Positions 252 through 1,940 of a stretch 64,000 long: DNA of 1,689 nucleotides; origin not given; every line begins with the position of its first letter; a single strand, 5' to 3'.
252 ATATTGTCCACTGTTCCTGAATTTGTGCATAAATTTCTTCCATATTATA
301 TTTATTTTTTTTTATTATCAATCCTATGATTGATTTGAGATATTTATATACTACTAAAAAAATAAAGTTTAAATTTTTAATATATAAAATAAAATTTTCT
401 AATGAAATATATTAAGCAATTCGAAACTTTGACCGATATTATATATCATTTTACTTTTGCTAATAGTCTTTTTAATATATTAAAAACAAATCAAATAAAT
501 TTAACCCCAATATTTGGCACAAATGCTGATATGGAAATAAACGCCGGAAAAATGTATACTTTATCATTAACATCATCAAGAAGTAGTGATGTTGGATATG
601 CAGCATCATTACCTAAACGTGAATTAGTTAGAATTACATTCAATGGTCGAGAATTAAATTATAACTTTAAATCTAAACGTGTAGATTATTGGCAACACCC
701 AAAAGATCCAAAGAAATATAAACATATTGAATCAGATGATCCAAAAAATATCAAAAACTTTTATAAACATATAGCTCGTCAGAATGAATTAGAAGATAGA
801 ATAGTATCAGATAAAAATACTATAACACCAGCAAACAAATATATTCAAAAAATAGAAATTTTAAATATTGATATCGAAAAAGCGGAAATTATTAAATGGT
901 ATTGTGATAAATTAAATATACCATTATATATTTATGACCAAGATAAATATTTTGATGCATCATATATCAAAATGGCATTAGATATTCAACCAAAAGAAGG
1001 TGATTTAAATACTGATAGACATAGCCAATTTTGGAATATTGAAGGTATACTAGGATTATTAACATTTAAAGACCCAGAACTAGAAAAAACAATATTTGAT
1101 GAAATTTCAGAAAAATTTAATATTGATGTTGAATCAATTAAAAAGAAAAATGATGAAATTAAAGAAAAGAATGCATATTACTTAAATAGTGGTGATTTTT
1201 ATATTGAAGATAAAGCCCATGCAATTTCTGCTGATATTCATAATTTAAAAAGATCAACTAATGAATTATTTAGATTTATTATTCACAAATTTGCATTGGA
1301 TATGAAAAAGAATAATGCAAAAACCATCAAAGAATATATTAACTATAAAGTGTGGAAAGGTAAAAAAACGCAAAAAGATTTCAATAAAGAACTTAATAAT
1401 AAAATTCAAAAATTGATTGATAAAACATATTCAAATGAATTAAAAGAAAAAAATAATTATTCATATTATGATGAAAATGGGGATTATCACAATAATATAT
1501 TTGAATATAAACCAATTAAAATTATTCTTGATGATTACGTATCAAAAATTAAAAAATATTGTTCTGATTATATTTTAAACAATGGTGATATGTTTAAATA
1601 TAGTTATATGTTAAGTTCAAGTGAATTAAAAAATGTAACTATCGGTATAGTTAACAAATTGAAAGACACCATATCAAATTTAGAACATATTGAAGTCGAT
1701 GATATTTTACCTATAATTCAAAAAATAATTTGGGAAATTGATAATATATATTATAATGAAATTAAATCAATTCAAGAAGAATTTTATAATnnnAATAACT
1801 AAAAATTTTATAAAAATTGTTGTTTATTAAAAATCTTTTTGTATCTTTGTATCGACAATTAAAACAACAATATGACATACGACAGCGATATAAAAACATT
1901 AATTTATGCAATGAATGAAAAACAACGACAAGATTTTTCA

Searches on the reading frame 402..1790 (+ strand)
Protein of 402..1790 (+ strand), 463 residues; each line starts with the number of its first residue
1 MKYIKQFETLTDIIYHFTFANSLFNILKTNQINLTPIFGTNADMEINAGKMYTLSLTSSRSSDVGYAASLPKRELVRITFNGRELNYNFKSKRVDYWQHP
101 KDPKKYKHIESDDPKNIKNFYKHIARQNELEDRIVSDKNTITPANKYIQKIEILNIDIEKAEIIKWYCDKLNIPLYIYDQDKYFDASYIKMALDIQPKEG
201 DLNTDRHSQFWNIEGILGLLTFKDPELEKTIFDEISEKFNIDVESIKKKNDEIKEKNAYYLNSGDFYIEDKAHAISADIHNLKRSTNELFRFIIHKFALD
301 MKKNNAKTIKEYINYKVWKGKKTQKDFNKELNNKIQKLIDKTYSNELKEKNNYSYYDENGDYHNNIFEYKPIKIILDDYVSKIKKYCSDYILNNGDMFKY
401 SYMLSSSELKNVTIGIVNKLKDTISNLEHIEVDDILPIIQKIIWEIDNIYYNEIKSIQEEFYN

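Call 16: search_protein_families(library=pfam, proteins=[window:402-1790:+], max_evalue=0.001)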
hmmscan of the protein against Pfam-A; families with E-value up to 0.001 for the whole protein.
window:402-1790:+ (463 aa): 1 family
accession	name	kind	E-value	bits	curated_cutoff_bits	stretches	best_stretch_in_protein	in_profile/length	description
PF04516.20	CP2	-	0.00093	19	25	0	46-132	52-134/223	CP2 transcription factor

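Call 21: search_protein_families(library=phrogs, alignment_id=A1, max_evalue=0.00001)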
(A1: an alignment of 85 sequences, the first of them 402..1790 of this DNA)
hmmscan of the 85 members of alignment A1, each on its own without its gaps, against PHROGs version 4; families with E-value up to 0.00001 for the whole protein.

A. member 1, window:402-1790:+ (463 aa): 0 families

B. families by the number of members that match (of 85 scanned): 70 families (the first 25 are shown)
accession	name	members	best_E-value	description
phrog_681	-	3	2.4e-50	endonuclease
phrog_559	-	3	1.1e-38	HNH endonuclease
phrog_4605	-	3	8.9e-38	-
phrog_7313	-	2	2.9e-51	-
phrog_1745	-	1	9e-134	DNA transfer protein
phrog_9133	-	1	1.5e-59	-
phrog_262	-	1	2.4e-50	DNA polymerase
phrog_1918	-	1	1.7e-47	DNA polymerase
phrog_6791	-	1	8.9e-46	-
phrog_15406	-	1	1.9e-44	DNA methyltransferase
phrog_11358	-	1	2.8e-43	-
phrog_10822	-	1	2e-41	HNH endonuclease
phrog_4645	-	1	7.3e-41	endonuclease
phrog_20046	-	1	1.8e-39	-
phrog_314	-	1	1.2e-37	homing endonuclease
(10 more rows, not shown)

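Call 22: search_protein_families(library=pfam, alignment_id=A1, max_evalue=0.00001)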
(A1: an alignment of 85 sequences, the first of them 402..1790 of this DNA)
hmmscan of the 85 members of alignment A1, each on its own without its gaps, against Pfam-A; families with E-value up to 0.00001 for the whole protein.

A. member 1, window:402-1790:+ (463 aa): 0 families

B. families by the number of members that match (of 85 scanned): 24 families
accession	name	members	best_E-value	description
PF14882.11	INT_rpt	5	1e-23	Integrase repeat unit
PF14243.11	R2K_3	2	1.6e-15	ATP-grasp domain, R2K clade family 3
PF18299.6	R2K_2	2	4.3e-12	ATP-grasp domain, R2K clade family 2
PF01541.30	GIY-YIG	2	5.2e-07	GIY-YIG catalytic domain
PF01668.23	SmpB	1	1.8e-52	SmpB protein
PF05148.21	Methyltransf_8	1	2.9e-28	Hypothetical methyltransferase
PF01832.25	Glucosaminidase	1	6.9e-22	Mannosyl-glycoprotein endo-beta-N-acetylglucosaminidase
PF00271.37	Helicase_C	1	1.4e-15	Helicase conserved C-terminal domain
PF00136.26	DNA_pol_B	1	1.7e-15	DNA polymerase family B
PF13638.12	PIN_4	1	3.3e-14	PIN domain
PF10108.15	DNA_pol_B_exo2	1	4.3e-14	Predicted 3'-5' exonuclease related to the exonuclease domain of PolB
PF14528.11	LAGLIDADG_3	1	1.2e-13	LAGLIDADG-like domain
PF01075.23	Glyco_transf_9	1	1.3e-13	Glycosyltransferase family 9 (heptosyltransferase)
PF04851.21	ResIII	1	2.1e-13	Type III restriction enzyme, res subunit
PF06941.18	NT5C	1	8.4e-13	5' nucleotidase, deoxy (Pyrimidine), cytosolic type C protein (NT5C)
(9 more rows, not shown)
